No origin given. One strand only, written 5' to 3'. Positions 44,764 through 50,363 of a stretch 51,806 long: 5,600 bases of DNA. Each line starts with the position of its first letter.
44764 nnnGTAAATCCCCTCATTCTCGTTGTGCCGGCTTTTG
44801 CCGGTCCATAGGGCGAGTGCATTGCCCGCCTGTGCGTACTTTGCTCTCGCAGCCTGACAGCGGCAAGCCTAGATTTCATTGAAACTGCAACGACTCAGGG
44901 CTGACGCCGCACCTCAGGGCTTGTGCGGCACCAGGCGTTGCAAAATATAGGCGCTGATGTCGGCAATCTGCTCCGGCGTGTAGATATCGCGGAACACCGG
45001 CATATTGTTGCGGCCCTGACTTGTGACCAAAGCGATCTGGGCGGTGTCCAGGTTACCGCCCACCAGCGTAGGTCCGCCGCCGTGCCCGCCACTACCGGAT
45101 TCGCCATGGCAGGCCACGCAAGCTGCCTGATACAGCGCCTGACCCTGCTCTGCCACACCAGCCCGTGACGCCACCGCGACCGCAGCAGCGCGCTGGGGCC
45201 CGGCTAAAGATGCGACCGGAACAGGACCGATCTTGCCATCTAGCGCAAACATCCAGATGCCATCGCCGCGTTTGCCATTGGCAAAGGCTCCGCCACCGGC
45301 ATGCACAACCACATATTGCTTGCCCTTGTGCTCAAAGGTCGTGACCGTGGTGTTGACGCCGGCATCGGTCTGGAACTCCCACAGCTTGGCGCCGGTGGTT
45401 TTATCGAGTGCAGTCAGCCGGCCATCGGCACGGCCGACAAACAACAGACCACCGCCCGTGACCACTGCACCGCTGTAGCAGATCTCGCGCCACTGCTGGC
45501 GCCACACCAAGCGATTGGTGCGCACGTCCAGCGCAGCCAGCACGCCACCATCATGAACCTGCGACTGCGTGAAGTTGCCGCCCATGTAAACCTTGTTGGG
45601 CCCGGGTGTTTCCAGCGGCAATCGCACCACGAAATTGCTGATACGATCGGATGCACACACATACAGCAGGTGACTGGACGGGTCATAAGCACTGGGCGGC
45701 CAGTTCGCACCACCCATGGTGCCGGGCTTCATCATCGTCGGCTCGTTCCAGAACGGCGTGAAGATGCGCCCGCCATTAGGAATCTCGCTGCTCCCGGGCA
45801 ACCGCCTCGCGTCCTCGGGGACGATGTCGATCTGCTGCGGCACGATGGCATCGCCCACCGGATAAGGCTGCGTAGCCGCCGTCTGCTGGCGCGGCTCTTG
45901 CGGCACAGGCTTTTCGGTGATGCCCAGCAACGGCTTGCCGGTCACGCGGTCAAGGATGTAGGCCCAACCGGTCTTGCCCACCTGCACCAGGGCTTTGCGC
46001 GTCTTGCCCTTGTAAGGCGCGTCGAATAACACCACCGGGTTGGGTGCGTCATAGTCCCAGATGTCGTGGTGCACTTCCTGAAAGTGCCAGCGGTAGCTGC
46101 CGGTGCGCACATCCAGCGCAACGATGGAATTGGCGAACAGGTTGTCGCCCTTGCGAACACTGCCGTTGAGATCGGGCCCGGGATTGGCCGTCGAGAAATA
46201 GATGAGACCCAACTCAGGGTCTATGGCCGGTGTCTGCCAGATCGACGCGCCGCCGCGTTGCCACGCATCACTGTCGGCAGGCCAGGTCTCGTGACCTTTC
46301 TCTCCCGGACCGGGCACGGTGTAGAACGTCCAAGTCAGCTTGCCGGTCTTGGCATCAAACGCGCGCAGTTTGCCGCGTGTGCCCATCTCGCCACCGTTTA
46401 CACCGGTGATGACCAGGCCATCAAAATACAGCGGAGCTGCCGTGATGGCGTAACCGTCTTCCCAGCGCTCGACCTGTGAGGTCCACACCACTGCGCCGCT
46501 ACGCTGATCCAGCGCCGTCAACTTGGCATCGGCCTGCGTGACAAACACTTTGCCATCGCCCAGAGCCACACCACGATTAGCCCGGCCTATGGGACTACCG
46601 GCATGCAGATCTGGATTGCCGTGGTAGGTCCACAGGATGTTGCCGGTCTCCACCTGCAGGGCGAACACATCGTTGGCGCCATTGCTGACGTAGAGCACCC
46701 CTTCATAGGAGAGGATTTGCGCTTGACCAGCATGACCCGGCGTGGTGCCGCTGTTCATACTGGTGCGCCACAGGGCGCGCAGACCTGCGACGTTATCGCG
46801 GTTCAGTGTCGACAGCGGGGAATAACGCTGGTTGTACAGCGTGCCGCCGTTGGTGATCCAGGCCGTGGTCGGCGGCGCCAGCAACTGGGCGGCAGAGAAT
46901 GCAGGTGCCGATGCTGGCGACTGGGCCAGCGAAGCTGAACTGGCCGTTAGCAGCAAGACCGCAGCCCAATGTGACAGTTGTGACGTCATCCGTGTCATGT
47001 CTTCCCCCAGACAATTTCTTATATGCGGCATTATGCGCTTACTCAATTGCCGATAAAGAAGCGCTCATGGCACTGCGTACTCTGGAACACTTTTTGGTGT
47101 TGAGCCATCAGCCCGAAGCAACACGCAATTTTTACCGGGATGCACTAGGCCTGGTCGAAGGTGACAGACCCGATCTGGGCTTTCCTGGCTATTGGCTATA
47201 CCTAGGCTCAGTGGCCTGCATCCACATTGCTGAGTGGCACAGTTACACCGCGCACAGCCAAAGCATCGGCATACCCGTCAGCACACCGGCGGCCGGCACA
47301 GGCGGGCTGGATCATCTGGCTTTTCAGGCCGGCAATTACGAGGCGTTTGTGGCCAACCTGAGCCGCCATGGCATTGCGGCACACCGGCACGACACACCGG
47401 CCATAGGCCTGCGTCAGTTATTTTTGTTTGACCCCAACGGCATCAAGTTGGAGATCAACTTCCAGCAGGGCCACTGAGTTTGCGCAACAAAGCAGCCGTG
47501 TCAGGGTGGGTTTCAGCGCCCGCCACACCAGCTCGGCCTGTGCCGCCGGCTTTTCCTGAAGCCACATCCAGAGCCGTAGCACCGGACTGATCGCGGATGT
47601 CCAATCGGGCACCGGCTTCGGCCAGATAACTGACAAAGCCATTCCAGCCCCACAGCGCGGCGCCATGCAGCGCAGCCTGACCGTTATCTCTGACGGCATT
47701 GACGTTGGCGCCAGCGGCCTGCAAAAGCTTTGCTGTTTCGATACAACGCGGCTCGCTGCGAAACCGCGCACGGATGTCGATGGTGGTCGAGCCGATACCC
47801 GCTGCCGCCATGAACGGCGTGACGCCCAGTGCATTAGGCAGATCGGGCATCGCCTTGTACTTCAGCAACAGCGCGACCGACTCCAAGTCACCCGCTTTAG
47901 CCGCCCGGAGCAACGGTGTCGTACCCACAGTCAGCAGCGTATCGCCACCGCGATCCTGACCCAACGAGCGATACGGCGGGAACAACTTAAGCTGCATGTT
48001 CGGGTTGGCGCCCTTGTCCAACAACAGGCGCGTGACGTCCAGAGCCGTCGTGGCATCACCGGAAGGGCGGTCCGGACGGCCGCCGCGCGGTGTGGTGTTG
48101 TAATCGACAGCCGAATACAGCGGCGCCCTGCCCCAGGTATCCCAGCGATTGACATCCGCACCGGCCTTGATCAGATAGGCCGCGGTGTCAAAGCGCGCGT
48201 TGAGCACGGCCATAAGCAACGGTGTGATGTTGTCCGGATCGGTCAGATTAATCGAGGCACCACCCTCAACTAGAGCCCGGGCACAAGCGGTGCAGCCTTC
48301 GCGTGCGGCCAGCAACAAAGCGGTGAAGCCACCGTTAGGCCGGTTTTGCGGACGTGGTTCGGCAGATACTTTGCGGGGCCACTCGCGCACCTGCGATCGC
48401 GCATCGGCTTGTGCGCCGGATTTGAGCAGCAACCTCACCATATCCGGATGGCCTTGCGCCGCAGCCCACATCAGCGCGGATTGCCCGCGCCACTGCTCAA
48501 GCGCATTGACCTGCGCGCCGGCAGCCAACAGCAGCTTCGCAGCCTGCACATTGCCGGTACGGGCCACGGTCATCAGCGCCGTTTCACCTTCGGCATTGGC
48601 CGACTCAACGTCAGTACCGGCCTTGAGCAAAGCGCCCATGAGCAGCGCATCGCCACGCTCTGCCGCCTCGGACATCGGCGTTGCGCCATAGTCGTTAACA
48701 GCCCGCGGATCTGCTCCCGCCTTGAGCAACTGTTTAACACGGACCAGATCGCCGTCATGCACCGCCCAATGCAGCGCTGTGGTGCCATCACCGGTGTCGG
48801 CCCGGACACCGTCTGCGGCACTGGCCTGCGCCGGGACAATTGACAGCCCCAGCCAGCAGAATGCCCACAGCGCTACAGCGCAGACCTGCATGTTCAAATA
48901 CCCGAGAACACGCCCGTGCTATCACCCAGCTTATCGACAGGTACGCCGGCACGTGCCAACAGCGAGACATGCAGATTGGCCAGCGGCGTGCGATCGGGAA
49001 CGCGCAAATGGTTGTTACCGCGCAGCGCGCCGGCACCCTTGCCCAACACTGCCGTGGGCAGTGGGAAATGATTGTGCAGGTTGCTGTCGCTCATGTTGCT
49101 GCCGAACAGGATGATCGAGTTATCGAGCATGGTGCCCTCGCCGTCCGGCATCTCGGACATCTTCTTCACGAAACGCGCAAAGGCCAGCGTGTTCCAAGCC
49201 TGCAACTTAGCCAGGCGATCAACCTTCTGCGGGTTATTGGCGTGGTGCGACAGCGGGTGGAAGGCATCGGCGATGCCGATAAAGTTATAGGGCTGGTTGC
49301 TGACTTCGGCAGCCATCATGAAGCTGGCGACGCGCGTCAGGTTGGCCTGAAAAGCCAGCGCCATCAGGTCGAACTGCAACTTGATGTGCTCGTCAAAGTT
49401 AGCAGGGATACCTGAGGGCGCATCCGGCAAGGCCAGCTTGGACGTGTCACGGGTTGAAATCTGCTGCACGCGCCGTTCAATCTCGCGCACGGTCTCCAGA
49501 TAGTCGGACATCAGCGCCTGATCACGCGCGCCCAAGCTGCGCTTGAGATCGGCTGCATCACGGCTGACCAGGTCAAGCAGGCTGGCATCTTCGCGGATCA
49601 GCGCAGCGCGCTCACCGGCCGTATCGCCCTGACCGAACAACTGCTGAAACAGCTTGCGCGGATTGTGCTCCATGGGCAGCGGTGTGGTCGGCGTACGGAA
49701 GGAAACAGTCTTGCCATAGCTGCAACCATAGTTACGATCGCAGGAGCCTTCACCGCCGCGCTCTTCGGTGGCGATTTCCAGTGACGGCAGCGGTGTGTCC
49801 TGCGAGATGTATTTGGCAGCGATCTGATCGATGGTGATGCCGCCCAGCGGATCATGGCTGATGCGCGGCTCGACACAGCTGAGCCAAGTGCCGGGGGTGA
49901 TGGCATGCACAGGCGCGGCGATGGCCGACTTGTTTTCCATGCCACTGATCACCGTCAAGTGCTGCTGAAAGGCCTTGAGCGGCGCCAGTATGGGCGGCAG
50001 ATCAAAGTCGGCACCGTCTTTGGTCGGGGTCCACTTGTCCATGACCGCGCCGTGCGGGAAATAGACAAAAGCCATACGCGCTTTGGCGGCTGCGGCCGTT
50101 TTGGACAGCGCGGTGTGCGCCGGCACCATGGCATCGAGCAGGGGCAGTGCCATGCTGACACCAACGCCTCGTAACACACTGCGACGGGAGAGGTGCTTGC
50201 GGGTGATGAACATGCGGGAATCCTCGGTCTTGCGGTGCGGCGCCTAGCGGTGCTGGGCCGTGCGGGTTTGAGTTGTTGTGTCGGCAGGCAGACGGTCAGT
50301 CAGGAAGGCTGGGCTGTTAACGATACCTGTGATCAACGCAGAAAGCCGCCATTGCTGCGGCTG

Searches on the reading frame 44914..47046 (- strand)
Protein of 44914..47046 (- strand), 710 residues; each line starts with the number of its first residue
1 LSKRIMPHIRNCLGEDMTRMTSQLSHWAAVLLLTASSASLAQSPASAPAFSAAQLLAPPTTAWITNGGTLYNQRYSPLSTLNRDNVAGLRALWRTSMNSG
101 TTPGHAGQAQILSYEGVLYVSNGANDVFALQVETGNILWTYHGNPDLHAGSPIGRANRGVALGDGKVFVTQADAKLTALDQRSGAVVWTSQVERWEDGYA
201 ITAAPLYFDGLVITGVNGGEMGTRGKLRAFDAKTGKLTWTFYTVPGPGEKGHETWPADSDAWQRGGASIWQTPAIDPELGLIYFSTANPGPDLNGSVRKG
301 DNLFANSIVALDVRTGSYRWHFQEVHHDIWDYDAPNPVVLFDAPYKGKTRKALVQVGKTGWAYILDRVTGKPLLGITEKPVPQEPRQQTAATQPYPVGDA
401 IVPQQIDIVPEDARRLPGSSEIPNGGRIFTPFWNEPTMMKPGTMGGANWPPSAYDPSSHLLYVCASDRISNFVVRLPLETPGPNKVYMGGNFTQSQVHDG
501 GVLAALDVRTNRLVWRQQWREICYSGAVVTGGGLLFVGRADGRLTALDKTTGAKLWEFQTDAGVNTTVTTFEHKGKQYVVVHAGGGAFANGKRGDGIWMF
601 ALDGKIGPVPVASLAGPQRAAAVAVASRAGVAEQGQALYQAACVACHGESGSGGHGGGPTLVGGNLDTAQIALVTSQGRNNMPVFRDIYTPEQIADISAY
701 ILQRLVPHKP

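Call 9: search_protein_families(library=pfam, proteins=[window:44914-47046:-], max_evalue=0.001)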
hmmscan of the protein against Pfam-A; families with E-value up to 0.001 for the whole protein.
window:44914-47046:- (710 aa): 8 families
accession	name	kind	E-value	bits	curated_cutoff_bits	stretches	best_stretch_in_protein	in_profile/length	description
PF01011.28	PQQ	-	8e-111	372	26.7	2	63-467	1-437/595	Glucose/ethanol/alcohol dehydrogenase, beta-propeller domain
PF13360.13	PQQ_2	-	1e-28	101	27.6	3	91-239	15-142/233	Outer membrane protein assembly factor BamB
PF13570.13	Beta-prop_ACSF4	-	6.7e-16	59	133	2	502-613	30-223/329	Beta-alanine-activating enzyme, beta-propeller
PF13442.11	Cytochrome_CBB3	-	2.7e-14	53.7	27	1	632-701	3-68/68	Cytochrome C oxidase, cbb3-type, subunit III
PF25293.1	Beta-prop_EMC1_N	-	1.7e-09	38.1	34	1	501-603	41-148/219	EMC1 N-terminal beta-propeller domain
PF00034.26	Cytochrom_C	-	4.1e-09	38.1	21.3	1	632-664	1-33/90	Cytochrome c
PF25292.1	Beta-prop_CGLA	-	9.2e-06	25.8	26.8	1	536-581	48-92/316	Lambda-carrageenase beta-propeller domain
PF23727.1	Beta-prop_FAM234A_B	-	0.0003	19.9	26.4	0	536-569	95-127/467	FAM234A/B beta-propeller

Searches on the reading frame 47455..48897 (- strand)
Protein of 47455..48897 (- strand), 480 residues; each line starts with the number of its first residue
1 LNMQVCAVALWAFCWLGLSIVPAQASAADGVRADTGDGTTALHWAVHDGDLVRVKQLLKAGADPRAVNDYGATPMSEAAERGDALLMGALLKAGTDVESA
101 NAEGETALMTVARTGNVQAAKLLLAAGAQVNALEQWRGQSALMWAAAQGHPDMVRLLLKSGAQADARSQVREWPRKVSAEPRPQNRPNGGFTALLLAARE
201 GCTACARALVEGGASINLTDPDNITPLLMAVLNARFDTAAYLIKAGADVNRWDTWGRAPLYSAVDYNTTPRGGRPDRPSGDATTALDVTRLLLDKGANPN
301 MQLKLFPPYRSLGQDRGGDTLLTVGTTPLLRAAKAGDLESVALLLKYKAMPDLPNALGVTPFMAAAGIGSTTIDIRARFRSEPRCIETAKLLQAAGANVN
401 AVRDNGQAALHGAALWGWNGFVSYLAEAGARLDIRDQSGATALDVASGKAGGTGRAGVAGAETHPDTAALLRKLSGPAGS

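Call 9: search_protein_families(library=pfam, proteins=[window:47455-48897:-], max_evalue=0.001)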
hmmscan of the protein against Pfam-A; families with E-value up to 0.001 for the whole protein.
window:47455-48897:- (480 aa): 6 families
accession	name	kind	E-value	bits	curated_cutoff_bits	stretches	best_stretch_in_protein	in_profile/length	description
PF12796.13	Ank_2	-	8.9e-55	183.7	27.3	6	78-166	4-88/90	Ankyrin repeats (3 copies)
PF00023.36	Ank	-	2.3e-50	166.1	21.1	4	138-167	2-31/33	Ankyrin repeat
PF13637.12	Ank_4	-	1.8e-41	139.6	22.7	4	114-158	7-50/50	Ankyrin repeats (many copies)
PF13606.12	Ank_3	-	7.5e-35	114.9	22.3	1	138-165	2-29/30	Ankyrin repeat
PF13857.12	Ank_5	-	1.9e-31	108.2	27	1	182-227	7-53/56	Ankyrin repeats (many copies)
PF24521.3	Ank_KRIT1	-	4.6e-06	26.9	80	1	73-171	20-118/149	KRIT1 ankyrin-repeats domain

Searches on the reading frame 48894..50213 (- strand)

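Call 9: search_protein_families(library=pfam, proteins=[window:48894-50213:-], max_evalue=0.001)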
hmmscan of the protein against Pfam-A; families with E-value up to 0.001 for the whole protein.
window:48894-50213:- (439 aa): 1 family
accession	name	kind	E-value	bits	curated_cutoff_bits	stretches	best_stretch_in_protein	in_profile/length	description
PF07586.16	HXXSHH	-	6e-88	295.8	30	1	46-345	1-306/307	Protein of unknown function (DUF1552)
